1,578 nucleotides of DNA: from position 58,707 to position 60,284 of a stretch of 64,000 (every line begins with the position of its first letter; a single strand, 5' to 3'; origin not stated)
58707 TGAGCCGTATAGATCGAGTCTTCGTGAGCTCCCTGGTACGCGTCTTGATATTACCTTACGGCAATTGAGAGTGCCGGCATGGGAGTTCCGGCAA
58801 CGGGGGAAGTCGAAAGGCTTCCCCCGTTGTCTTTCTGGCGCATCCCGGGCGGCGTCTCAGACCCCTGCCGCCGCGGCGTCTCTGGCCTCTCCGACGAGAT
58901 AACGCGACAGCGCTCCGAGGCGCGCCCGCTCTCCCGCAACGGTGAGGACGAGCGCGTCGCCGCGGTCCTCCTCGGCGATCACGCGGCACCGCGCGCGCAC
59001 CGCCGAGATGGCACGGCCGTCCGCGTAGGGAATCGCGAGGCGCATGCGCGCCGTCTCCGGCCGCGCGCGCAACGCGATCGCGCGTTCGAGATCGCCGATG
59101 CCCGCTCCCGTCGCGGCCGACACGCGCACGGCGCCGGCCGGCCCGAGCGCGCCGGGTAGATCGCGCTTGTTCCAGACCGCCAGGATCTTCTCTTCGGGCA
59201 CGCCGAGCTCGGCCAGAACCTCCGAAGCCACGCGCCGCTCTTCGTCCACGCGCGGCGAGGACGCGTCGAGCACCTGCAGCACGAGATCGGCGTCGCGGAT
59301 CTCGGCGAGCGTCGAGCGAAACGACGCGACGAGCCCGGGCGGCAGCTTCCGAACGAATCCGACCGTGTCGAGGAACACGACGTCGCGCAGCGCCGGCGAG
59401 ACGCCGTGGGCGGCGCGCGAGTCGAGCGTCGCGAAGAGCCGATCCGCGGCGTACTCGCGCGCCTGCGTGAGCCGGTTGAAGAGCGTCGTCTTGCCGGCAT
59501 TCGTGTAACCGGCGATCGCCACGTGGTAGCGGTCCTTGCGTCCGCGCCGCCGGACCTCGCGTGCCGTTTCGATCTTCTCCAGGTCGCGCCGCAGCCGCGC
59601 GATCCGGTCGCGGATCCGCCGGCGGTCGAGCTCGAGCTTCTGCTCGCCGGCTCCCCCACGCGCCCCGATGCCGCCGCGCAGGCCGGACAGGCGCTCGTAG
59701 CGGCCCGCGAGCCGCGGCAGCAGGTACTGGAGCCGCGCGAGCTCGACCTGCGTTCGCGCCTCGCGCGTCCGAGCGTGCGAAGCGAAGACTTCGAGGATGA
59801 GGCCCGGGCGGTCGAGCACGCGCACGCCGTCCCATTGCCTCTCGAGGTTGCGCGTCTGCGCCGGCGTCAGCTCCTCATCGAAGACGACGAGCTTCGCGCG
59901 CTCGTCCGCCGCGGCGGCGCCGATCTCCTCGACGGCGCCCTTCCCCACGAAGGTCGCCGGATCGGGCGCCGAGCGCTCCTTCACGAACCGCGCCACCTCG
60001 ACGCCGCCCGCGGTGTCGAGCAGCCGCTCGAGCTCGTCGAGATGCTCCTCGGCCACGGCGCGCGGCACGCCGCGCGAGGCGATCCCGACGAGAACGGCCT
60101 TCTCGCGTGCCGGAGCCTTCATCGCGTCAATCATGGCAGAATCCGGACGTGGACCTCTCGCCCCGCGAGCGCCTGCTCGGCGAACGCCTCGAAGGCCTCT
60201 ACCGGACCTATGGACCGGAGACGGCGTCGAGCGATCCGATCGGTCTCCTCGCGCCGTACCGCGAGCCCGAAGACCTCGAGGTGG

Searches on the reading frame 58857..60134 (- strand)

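Call 59: search_protein_families(library=pfam, proteins=[window:58857-60134:-], max_evalue=0.0001)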
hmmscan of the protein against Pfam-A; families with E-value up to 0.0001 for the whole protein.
window:58857-60134:- (425 aa): 3 families
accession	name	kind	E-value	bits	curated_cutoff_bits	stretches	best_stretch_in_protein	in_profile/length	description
PF13167.11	GTP-bdg_N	-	1.2e-28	100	25.4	1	29-118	1-89/89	GTP-binding GTPase N-terminal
PF16360.10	GTP-bdg_M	-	1.1e-26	93.6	29.5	1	120-199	1-79/79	GTP-binding GTPase Middle Region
PF01926.29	MMR_HSR1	-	2.2e-18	66.9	21.9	1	204-323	1-113/113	50S ribosome-binding GTPase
